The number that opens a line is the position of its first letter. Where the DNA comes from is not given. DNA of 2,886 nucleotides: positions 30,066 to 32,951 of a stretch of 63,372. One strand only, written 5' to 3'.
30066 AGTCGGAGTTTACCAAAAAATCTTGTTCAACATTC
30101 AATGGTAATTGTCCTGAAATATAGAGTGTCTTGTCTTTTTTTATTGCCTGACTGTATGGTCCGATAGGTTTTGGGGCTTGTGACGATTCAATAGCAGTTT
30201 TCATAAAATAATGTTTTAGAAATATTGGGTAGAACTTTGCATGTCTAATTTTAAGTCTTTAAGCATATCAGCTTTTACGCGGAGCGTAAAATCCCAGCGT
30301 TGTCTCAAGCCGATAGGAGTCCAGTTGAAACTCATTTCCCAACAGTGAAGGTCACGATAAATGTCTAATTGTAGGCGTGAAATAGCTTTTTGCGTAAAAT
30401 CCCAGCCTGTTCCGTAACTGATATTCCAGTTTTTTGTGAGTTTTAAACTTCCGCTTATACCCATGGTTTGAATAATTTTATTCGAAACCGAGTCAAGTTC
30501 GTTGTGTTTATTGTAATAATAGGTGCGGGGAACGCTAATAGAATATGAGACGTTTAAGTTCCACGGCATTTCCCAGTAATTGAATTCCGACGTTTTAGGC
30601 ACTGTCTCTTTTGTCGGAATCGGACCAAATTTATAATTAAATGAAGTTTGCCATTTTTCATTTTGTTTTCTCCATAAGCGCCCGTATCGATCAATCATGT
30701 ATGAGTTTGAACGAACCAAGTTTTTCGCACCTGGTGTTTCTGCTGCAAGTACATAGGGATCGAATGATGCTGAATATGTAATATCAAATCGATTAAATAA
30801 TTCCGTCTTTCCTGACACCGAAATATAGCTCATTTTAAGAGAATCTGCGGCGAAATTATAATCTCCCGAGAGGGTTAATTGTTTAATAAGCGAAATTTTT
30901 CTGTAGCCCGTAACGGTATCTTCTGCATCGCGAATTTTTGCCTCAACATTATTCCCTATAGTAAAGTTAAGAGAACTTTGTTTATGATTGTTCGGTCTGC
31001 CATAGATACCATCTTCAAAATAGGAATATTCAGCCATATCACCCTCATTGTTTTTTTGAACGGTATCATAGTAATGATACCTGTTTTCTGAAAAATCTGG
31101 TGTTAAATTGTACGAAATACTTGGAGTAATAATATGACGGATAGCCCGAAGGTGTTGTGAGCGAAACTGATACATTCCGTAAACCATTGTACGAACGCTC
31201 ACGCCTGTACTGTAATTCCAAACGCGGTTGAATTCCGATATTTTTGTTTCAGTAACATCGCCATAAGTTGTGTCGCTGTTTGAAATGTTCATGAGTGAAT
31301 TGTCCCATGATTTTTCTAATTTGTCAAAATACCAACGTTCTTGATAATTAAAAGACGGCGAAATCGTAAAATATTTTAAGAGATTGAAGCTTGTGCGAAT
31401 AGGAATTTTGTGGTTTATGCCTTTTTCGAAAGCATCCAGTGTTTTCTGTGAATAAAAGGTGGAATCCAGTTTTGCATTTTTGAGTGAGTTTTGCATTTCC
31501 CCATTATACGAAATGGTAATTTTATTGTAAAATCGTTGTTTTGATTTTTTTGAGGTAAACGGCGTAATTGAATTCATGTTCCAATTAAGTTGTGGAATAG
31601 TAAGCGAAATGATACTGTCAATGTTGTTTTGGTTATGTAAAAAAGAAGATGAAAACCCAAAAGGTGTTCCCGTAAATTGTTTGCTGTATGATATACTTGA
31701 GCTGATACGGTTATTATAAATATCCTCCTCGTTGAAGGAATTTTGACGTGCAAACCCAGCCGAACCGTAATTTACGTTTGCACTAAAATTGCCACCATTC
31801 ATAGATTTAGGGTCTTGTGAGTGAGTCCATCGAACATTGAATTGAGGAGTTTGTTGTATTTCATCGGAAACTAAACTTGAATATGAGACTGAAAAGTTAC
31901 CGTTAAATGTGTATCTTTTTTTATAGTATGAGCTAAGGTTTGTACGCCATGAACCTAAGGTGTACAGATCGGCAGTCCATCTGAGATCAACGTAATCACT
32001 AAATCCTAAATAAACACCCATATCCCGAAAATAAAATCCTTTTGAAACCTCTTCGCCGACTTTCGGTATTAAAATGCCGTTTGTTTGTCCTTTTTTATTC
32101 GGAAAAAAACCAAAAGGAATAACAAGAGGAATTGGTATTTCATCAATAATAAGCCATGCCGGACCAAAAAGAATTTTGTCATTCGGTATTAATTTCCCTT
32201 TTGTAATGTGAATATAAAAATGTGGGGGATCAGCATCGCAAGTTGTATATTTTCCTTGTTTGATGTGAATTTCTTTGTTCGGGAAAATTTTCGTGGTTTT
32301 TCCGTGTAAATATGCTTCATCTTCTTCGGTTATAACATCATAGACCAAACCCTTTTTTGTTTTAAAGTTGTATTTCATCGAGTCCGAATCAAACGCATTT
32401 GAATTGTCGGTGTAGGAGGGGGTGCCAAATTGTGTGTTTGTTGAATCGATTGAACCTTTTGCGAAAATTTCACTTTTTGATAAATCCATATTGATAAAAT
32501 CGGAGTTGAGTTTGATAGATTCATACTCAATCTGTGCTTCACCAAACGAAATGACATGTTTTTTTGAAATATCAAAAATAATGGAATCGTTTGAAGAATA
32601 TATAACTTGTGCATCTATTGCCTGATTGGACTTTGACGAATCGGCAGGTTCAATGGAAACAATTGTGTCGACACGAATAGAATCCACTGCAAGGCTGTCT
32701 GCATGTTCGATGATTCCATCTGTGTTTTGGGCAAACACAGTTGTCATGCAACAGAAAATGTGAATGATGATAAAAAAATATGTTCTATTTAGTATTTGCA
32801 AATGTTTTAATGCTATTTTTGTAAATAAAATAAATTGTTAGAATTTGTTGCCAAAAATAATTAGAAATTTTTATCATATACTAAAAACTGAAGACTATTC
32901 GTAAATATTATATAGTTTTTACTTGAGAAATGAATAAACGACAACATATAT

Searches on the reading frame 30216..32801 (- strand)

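Call 59: search_protein_families(library=pfam, proteins=[window:30216-32801:-], max_evalue=0.00001)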
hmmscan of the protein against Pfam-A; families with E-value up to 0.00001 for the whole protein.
window:30216-32801:- (861 aa): 1 family
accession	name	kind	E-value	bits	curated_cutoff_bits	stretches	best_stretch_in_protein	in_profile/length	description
PF19838.5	LptD_2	-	2.2e-154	515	22.5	1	210-683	1-464/464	LptD protein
